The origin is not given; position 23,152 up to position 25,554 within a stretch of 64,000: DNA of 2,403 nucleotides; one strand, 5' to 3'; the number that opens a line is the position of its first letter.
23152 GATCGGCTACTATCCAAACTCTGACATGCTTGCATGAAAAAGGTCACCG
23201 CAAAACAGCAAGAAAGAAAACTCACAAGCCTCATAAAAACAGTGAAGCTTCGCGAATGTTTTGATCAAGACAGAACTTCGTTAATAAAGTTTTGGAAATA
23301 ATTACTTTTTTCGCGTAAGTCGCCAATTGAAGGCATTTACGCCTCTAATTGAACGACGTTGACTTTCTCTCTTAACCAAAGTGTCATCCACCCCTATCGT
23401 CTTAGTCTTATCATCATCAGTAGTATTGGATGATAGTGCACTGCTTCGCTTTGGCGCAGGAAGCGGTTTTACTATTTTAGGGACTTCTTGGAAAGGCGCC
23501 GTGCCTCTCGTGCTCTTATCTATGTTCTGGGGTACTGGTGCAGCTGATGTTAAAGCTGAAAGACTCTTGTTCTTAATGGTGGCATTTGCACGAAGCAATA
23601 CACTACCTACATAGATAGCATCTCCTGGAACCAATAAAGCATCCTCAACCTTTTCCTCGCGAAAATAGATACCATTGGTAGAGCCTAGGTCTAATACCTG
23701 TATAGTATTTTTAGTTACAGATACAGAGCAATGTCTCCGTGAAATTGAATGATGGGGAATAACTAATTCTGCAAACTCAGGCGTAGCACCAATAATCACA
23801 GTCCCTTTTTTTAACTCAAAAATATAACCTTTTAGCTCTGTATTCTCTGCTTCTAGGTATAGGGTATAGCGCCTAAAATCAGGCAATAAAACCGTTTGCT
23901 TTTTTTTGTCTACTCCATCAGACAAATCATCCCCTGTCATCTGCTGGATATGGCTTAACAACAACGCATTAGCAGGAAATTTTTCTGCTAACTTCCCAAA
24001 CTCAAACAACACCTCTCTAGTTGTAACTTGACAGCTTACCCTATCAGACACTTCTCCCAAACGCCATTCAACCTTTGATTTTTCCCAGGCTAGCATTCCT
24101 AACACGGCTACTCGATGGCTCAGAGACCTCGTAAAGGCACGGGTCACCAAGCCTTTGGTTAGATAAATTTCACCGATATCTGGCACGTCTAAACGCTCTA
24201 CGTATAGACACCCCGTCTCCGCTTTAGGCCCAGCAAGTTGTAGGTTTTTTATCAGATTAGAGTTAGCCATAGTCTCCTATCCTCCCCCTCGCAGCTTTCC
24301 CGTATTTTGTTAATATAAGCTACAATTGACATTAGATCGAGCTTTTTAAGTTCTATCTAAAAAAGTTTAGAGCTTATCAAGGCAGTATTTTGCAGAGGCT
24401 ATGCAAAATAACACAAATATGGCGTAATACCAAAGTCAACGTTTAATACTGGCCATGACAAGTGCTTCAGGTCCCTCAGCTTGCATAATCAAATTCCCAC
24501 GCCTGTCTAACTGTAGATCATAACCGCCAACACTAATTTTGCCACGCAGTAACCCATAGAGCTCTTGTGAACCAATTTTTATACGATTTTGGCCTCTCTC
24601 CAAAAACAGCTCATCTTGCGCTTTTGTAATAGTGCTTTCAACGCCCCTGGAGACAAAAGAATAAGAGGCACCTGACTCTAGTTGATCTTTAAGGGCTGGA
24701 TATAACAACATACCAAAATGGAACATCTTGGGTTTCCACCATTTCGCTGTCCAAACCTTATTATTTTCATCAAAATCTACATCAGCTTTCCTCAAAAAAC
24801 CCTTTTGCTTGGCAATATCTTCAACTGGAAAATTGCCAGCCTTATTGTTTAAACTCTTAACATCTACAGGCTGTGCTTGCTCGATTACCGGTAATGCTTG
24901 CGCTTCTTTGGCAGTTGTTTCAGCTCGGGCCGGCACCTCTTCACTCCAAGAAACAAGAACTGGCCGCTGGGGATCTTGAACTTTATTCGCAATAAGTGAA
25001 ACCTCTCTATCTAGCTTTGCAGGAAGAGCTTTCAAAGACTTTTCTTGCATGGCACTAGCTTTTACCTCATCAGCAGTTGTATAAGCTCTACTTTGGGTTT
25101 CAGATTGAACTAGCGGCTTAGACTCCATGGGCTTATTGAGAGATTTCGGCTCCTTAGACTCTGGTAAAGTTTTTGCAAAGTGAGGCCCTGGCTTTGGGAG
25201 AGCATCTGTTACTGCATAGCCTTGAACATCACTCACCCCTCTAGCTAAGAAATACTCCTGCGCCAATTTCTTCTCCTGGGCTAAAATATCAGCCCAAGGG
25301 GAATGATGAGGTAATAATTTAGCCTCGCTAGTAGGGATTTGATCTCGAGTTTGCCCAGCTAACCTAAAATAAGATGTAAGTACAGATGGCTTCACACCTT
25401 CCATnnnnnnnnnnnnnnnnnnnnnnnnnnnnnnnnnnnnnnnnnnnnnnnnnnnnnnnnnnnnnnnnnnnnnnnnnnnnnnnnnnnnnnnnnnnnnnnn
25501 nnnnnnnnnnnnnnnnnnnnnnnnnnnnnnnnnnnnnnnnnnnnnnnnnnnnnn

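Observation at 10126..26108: Three-copy 170-250 bp intergenic element with conserved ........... core (candidate structured ncRNA or MITE)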

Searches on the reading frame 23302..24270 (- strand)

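Call 8: search_protein_families(library=pfam, proteins=[window:23302-24270:-])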
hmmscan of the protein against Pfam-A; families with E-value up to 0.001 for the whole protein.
window:23302-24270:- (322 aa): 2 families
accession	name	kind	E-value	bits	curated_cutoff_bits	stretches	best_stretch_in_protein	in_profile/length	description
PF16697.10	Yop-YscD_cpl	-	2e-13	50.8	33.2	1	147-227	8-89/94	Inner membrane component of T3SS, cytoplasmic domain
PF00498.31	FHA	-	6.4e-11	43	20.7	1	160-222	3-67/67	FHA domain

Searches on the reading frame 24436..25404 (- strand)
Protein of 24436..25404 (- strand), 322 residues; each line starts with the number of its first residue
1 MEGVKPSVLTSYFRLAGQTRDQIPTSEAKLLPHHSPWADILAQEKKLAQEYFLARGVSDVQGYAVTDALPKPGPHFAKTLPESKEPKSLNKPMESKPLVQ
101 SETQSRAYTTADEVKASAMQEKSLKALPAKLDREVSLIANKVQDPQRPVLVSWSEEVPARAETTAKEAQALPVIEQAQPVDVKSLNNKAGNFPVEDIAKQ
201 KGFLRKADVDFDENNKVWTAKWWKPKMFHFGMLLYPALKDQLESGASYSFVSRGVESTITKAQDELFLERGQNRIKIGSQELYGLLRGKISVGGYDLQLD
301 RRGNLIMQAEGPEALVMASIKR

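Call 8: search_protein_families(library=pfam, proteins=[window:24436-25404:-])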
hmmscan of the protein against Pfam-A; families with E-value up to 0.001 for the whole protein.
window:24436-25404:- (322 aa): 0 families

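Call 31: find_homologous_proteins(query=window:24436-25404:-, max_evalue=0.00001)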
Query window:24436-25404:- (322 aa): 2 proteins with E <= 0.00001 among 2228 candidates.
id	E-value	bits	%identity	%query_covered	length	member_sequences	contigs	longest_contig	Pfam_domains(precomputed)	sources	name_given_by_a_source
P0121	3.8e-208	708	100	100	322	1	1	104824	-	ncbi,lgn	ncbi:MAG: hypothetical protein AAGA18_06110 [Verrucomicrobiota bacterium]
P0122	2.6e-111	390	61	100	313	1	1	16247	-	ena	-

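Call 32: find_encoding_contigs(protein=P0122, flank=10000, max_places=3)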
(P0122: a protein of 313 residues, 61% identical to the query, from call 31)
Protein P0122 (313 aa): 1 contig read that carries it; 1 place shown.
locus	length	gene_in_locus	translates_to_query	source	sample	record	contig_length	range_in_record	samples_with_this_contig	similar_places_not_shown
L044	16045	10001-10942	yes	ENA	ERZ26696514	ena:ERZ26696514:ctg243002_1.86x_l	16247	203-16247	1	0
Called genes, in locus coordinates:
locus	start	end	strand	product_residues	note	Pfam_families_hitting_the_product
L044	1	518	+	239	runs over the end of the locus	?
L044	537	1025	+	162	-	PF04461:YajQ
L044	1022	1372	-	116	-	-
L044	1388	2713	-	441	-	PF00749:tRNA-synt_1c, PF19269:Anticodon_2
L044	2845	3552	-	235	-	PF06439:3keto-disac_hyd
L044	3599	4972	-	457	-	PF01408:GFO_IDH_MocA, PF19051:GFO_IDH_MocA_C2, PF22725:GFO_IDH_MocA_C3 (faint)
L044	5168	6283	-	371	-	-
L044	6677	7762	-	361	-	-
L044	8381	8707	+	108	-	-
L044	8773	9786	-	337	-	PF00027:cNMP_binding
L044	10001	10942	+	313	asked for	-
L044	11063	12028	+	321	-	PF16697:Yop-YscD_cpl, PF00498:FHA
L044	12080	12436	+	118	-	-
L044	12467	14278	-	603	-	PF01425:Amidase, PF21986:AH_C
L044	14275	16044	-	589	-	?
